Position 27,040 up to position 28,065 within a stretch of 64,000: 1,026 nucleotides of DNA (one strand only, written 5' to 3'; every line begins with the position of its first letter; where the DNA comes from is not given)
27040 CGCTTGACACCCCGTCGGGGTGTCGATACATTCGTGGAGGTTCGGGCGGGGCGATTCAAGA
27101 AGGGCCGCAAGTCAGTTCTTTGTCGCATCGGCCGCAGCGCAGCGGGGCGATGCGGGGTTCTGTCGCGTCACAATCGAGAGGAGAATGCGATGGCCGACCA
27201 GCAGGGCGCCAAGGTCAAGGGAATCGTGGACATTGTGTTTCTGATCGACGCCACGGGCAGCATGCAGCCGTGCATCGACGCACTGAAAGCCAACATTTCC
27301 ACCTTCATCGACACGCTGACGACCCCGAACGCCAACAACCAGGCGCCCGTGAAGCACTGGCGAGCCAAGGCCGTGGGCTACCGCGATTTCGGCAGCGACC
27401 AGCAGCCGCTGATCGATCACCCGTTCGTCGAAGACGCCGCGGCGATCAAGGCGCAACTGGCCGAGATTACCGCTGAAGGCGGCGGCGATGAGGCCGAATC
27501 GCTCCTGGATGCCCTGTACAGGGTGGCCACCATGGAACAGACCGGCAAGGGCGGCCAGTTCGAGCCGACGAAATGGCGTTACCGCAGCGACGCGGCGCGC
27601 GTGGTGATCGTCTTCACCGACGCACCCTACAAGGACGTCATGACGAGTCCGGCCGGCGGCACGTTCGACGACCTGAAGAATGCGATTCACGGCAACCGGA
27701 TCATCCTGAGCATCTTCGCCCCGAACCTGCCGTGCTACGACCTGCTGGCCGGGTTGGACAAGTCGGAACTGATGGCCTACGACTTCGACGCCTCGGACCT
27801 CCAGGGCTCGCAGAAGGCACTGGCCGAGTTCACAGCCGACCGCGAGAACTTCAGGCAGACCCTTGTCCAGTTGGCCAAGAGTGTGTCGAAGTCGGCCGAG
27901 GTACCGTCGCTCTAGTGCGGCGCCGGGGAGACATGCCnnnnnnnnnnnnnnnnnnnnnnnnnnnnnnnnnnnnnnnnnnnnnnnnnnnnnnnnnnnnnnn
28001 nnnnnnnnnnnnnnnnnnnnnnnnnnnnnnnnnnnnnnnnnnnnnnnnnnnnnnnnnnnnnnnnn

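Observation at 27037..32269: Five-gene, translationally coupled vWA / Ser-Thr kinase-FHA / zinc-ribbon-FHA / PPP-phosphatase / double-zinc-ribbon-FHA-TM cassette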

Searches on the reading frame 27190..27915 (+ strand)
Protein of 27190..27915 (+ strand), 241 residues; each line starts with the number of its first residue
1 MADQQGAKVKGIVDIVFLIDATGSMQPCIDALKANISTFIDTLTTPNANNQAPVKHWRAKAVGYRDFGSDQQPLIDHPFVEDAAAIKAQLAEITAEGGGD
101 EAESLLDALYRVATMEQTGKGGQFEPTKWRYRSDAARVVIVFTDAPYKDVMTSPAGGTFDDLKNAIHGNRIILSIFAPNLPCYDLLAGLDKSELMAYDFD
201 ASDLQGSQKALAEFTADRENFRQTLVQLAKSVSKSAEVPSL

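Call 3: search_protein_families(library=pfam, proteins=[window:27190-27915:+], max_evalue=0.1)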
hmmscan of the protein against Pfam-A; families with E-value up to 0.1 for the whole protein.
window:27190-27915:+ (241 aa): 4 families
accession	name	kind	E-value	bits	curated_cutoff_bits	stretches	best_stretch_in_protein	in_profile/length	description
PF25106.1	VWA_4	-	9.5e-09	35.5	27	1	15-111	2-87/169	von Willebrand factor A domain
PF13519.12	VWA_2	-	4.7e-07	30.8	27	1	15-145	1-106/107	von Willebrand factor type A domain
PF00092.34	VWA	-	4.9e-07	30.6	23.8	1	14-149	1-117/174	von Willebrand factor type A domain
PF11265.14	Med25_VWA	-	0.035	14.2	21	0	13-178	5-175/213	Mediator complex subunit 25 von Willebrand factor type A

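Call 4: search_protein_families(library=padloc, proteins=[window:27190-27915:+], max_evalue=0.1)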
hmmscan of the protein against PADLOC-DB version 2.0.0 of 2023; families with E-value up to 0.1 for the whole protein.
window:27190-27915:+ (241 aa): 0 families

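Call 5: search_protein_families(library=ncbifam, proteins=[window:27190-27915:+], max_evalue=0.1)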
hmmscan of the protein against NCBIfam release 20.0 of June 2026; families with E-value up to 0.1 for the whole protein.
window:27190-27915:+ (241 aa): 1 family
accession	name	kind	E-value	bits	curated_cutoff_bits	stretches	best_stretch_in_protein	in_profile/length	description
TIGR03436.1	acidobact_VWFA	subfamily_domain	0.013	15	81.25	1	13-146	67-190/324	VWA domain-containing protein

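Call 26: search_dna_similar(query=window:27190-27915:+, collection=plasmids, mode=protein, max_rows=25)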
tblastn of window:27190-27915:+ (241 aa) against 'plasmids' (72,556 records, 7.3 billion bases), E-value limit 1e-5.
Records with a match: 11; places in all: 11; records where one place covers at least 80% of the query: 9.
Best place of each record, by identity: <60% 11.
By first word of the organism name: Rhizobium 7; Microvirga 2; Nostoc 1; Herpetosiphon 1.
By predicted mobility (MOB-suite, as given by PLSDB): conjugative 6; non-mobilizable 5.
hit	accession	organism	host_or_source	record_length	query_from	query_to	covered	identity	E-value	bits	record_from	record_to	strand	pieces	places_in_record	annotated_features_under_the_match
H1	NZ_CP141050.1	Microvirga lotononidis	-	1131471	4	241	99%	55.5%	3e-79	266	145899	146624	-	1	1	none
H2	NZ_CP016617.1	Microvirga ossetica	Vicia alpestris,cell culture,nodules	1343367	4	241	99%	55.5%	8e-79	264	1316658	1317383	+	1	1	none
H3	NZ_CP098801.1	Rhizobium anhuiense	Trifolium dubium,Cell culture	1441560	4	241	99%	55.1%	3e-77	260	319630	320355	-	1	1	record has no annotation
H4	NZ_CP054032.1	Rhizobium indicum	Pisum sativum l. (pea),Pure culture,Pea ...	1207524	4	241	99%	54.7%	6e-76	256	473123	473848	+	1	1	record has no annotation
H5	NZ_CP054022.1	Rhizobium indicum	Pisum sativum l. (pea),Pure culture,Pea ...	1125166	4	241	99%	54.7%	7e-76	256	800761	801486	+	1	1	record has no annotation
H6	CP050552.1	Rhizobium leguminosarum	Vicia sativa,cell culture,root nodule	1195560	4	241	99%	54.7%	3e-75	254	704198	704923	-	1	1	VWA domain-containing protein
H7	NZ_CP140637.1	Rhizobium indigoferae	Indigofera amblyantha,Pure culture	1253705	4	241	99%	54.7%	3e-75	254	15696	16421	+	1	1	record has no annotation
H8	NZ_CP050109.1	Rhizobium leguminosarum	Trifolium repens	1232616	4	241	99%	54.7%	4e-75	254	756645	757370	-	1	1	record has no annotation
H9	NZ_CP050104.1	Rhizobium leguminosarum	Trifolium repens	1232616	4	241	99%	54.7%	4e-75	254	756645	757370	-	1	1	record has no annotation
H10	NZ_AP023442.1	Nostoc sp. MS1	-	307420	14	149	56%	36.7%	3e-7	58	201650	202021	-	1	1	Ig-like domain-containing protein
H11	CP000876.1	Herpetosiphon aurantiacus DSM 785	-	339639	4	109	44%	34.5%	2e-6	56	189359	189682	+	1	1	conserved hypothetical protein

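Call 27: search_dna_similar(query=window:27190-27915:+, collection=phages, mode=protein, max_rows=15)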
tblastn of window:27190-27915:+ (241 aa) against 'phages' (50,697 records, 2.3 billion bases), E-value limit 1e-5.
Records with a match: 1; places in all: 1; records where one place covers at least 80% of the query: 0.
Best place of each record, by identity: <60% 1.
By first word of the organism name: Bacteriophage 1.
By host as written in the record: - 1.
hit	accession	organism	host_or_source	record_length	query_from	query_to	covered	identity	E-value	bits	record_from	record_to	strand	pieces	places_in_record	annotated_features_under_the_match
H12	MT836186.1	Bacteriophage sp.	human fecal samples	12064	13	146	56%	32.6%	5e-8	59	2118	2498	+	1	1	record has no annotation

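Call 28: get_annotated_region(hit=H6, flank=12000)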
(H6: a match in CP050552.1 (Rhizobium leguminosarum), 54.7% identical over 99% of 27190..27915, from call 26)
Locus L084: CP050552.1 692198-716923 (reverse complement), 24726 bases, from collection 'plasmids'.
description: Rhizobium leguminosarum bv. viciae strain RCAM0610 plasmid p_1, complete sequence
organism: Rhizobium leguminosarum (NCBI taxid 387)
taxonomy: Bacteria; Pseudomonadota; Alphaproteobacteria; Hyphomicrobiales; Rhizobiaceae; Rhizobium; Rhizobium leguminosarum
host: -; source: Vicia sativa,cell culture,root nodule; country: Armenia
typing (MOB-suite, as given by PLSDB): conjugative; relaxase MOBQ; mating-pair formation MPF_T
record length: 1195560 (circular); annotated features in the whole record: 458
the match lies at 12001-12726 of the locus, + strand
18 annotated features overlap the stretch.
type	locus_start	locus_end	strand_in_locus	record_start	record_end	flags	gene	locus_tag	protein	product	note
CDS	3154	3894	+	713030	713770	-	-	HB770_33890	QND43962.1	alpha/beta hydrolase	-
CDS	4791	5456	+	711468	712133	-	-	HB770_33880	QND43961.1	isochorismatase family protein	-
CDS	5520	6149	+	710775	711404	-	-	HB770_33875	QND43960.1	pyridoxamine 5-phosphate oxidase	-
CDS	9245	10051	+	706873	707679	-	-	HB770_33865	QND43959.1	GNAT family N-acetyltransferase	-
CDS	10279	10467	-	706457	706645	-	-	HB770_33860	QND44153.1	hypothetical protein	-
CDS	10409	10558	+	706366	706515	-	-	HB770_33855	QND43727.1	hypothetical protein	-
CDS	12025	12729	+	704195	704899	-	-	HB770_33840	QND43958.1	VWA domain-containing protein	-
CDS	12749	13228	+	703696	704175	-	-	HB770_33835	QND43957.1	hypothetical protein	-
CDS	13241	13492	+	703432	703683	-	-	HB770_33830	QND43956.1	hypothetical protein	-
CDS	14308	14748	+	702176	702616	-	-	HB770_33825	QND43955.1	hypothetical protein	-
CDS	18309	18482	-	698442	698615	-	-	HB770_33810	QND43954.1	hypothetical protein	-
CDS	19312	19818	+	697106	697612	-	-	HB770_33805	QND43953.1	ferritin-like domain-containing protein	-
CDS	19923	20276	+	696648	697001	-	-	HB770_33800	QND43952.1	hypothetical protein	-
CDS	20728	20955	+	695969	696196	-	-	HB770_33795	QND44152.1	hypothetical protein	-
CDS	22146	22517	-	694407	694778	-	-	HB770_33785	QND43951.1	response regulator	-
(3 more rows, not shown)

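Call 39: search_solved_structures(query=A2, max_evalue=0.01)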
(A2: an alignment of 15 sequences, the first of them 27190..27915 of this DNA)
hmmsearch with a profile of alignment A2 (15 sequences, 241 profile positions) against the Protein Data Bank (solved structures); distinct sequences matched with E-value up to 0.01: 0.

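Call 67: find_related_loci(query=A2, collection=viral_contigs, flank=8000)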
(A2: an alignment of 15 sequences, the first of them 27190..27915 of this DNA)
Query A2 (241 aa) in viral_contigs; peptide patterns used: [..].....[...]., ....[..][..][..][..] (x = any residue, [..] = any of these).
48 stretches matched a pattern, but none encodes a relative of the query by tblastn (E <= 1e-3).

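Call 78: search_protein_representatives(protein=window:27190-27915:+)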
Query: 241 residues. Proteins with E-value up to 0.001 (for the whole library): 1763; up to 1e-10: 356; up to 1e-30: 112. The best 150 are listed.
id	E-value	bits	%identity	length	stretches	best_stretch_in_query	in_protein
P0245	2.2e-70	253.4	55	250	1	7-241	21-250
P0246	3.8e-66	239.6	59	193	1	5-191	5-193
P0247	9.8e-66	238.2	50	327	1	6-241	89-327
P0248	1.9e-65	237.3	51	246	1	1-237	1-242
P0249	5.7e-65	235.7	51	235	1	11-239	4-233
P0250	3.5e-64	233.1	50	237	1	7-239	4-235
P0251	6.8e-63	228.9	50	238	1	4-240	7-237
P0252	9.5e-62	225.2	47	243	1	4-236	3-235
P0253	1.0e-61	225.1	51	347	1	8-237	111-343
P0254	2.1e-60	220.8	51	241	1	1-238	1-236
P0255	1.1e-59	218.4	49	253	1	6-236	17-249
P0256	1.6e-58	214.6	47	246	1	1-240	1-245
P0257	2.9e-56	207.3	50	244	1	3-238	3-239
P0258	9.4e-56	205.6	49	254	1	1-239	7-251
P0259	2.1e-55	204.5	52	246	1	7-236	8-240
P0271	4.4e-50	187.0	53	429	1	7-202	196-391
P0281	1.8e-47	178.5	42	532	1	8-241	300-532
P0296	9.0e-45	169.7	46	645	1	13-241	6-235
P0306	7.4e-42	160.1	31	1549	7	7-110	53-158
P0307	9.4e-42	159.8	49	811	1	8-193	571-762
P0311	2.0e-40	155.4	43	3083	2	8-177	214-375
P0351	2.5e-31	125.7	49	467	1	13-215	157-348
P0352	3.0e-31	125.4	44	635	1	8-195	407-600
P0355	9.7e-31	123.8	42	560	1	7-236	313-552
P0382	6.3e-27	111.3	35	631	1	3-226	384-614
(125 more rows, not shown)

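Call 79: search_protein_families(library=pfam, proteins=[P0296, P0307, P0281, P0352, P0355, P0382, P0271, P0351, P0311, P0306], max_evalue=0.001)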
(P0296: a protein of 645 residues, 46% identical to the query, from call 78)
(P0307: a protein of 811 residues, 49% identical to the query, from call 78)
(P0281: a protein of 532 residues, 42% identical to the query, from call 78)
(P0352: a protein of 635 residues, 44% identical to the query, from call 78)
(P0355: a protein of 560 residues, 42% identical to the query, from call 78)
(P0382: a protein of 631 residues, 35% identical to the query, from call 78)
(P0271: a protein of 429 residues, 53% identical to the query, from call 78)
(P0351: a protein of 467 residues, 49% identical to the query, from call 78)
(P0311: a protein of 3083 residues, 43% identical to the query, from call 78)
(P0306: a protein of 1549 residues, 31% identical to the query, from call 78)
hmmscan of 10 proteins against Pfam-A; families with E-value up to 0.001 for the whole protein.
P0296 (645 aa): 5 families
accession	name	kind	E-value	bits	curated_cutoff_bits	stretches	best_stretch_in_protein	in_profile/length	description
PF13676.11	TIR_2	-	1.9e-19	70.8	28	1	529-635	2-107/122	TIR domain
PF13374.12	TPR_10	-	2.1e-10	40.7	27.5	1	283-320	3-40/42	Tetratricopeptide repeat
PF24885.1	TPR_NPHP3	-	7.6e-10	39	100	1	266-362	125-221/239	Nephrocystin-3 TPR domain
PF13424.12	TPR_12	-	2.1e-09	37.8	30.1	1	266-313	29-76/77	Tetratricopeptide repeat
PF13176.12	TPR_7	-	2.7e-05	24.3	27.9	0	284-314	1-31/36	Tetratricopeptide repeat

P0307 (811 aa): 2 families
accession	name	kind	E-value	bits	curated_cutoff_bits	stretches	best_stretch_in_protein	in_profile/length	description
PF08867.16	FRG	-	2.4e-24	86.5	25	1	255-352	2-89/94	FRG domain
PF25106.1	VWA_4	-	7.2e-07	29.4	27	1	643-676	53-86/169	von Willebrand factor A domain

P0281 (532 aa): 2 families
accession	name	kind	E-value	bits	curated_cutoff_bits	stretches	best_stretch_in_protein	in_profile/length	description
PF25106.1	VWA_4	-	0.00027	21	27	0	378-402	61-85/169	von Willebrand factor A domain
PF19344.4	TetR_C_32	-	0.00036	21.1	27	1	312-376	52-114/139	Tetracyclin repressor-like, C-terminal domain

P0352 (635 aa): 5 families
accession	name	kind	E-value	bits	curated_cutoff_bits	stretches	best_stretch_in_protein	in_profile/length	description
PF00069.31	Pkinase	-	4.3e-25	89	31.7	1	31-227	70-259/263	Protein kinase domain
PF07714.23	PK_Tyr_Ser-Thr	-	1.6e-10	41.1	23.1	1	38-228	80-257/258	Protein tyrosine and serine/threonine kinase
PF06293.20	Kdo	-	4.1e-06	26.8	21.3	1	39-126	97-179/207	Lipopolysaccharide kinase (Kdo/WaaP) family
PF25106.1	VWA_4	-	3.9e-05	23.7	27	0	478-511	52-85/169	von Willebrand factor A domain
PF17667.7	Pkinase_fungal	-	0.00089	18.5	24.1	0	78-143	300-365/387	Fungal protein kinase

P0355 (560 aa): 5 families
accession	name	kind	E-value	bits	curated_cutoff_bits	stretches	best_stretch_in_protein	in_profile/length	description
PF00069.31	Pkinase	-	2.5e-27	96.4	31.7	1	33-285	17-259/263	Protein kinase domain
PF07714.23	PK_Tyr_Ser-Thr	-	1e-15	58.2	23.1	1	72-287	54-258/258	Protein tyrosine and serine/threonine kinase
PF06293.20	Kdo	-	2.2e-05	24.4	21.3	1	98-170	95-168/207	Lipopolysaccharide kinase (Kdo/WaaP) family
PF13519.12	VWA_2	-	0.00034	21.7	27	0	321-371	1-54/107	von Willebrand factor type A domain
PF25106.1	VWA_4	-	0.00069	19.7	27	0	321-352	2-33/169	von Willebrand factor A domain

P0382 (631 aa): 1 family
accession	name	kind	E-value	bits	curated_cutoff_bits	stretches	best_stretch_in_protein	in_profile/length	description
PF25106.1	VWA_4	-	0.0002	21.4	27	0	396-426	2-32/169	von Willebrand factor A domain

P0271 (429 aa): 1 family
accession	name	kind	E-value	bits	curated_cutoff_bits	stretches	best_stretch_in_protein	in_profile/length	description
PF00092.34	VWA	-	8.9e-06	26.5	23.8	1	203-367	1-139/174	von Willebrand factor type A domain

P0351 (467 aa): 1 family
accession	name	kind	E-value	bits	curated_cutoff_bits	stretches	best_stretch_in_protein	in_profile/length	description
PF25106.1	VWA_4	-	0.00059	19.9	27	0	159-285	2-107/169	von Willebrand factor A domain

P0311 (3083 aa): 5 families
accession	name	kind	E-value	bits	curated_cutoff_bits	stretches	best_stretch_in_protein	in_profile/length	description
PF00041.27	fn3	-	1.3e-14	54.5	25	2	527-605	3-77/84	Fibronectin type III domain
PF13004.13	BACON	-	2.5e-13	50.2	25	3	1824-1872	2-51/61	Putative binding domain, N-terminal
PF19190.6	BACON_2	-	1.7e-09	37.9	25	0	1141-1212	2-85/94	Viral BACON domain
PF25106.1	VWA_4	-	1.1e-08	35.2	27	1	221-320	2-94/169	von Willebrand factor A domain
PF00092.34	VWA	-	1.7e-06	28.8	23.8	1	220-376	1-139/174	von Willebrand factor type A domain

P0306 (1549 aa): 9 families
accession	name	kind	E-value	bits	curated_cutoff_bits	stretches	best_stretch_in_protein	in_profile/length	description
PF25106.1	VWA_4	-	1.1e-67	227.3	27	7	274-412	2-121/169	von Willebrand factor A domain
PF00092.34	VWA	-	3.6e-65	219.9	23.8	6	693-872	1-167/174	von Willebrand factor type A domain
PF13519.12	VWA_2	-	9.1e-36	123.2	27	2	274-391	1-106/107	von Willebrand factor type A domain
PF00362.24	Integrin_beta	-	3.1e-31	109.4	24.8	1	892-1013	6-146/248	Integrin beta chain VWA domain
PF13768.12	VWA_3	-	7e-08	33.1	27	0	273-417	2-135/155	von Willebrand factor type A domain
PF20782.3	TssR_VWA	-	3.3e-07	30.1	25.7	0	271-319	47-97/304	TssR protein VWA domain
PF24909.1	vWA_SIBA-E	-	1e-06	28.9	27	0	889-940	33-84/284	Integrin beta-like protein A-E, vWA-like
PF19266.4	CIS_tube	-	0.00023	21.4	27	0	889-923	60-97/158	Contractile injection system tube protein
PF11265.14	Med25_VWA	-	0.00045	20.4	21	0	1331-1350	3-22/213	Mediator complex subunit 25 von Willebrand factor type A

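Call 84: search_solved_structures(query=A2, max_evalue=10)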
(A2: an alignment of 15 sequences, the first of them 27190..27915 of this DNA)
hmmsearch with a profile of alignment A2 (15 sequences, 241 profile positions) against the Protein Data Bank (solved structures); distinct sequences matched with E-value up to 10: 11.
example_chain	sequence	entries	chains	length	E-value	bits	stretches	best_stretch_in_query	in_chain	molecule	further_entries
1n3y_A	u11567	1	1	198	0.03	16.9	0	102-147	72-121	Integrin alpha-X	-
9hll_A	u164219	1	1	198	0.2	14.1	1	12-43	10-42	Integrin alpha-M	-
6rhv_C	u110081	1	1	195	0.23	13.9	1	12-43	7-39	Integrin alpha-M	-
7kc3_C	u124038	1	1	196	0.65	12.5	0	8-38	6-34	Integrin alpha-L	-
1rd4_A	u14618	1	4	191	0.72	12.3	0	8-38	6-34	Integrin alpha-L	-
1lfa_A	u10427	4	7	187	1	11.8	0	8-38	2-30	CD11A | LEUKOCYTE ADHESION GLYCOPROTEIN | I-DOMAIN FRAGMENT OF LFA-1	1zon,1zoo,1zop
1dgq_A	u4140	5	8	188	1.2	11.7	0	8-38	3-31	LEUKOCYTE FUNCTION ASSOCIATED ANTIGEN-1 | Integrin alpha-L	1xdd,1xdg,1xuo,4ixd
3e2m_A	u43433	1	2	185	1.2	11.6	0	9-38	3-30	Integrin alpha-L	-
9ind_B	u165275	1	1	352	1.4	11.3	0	12-32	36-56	Integrin beta-8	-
8vsd_B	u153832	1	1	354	1.5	11.3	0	12-32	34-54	Integrin beta-8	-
8tcf_B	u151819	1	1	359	1.7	11.1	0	12-32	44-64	Integrin beta-8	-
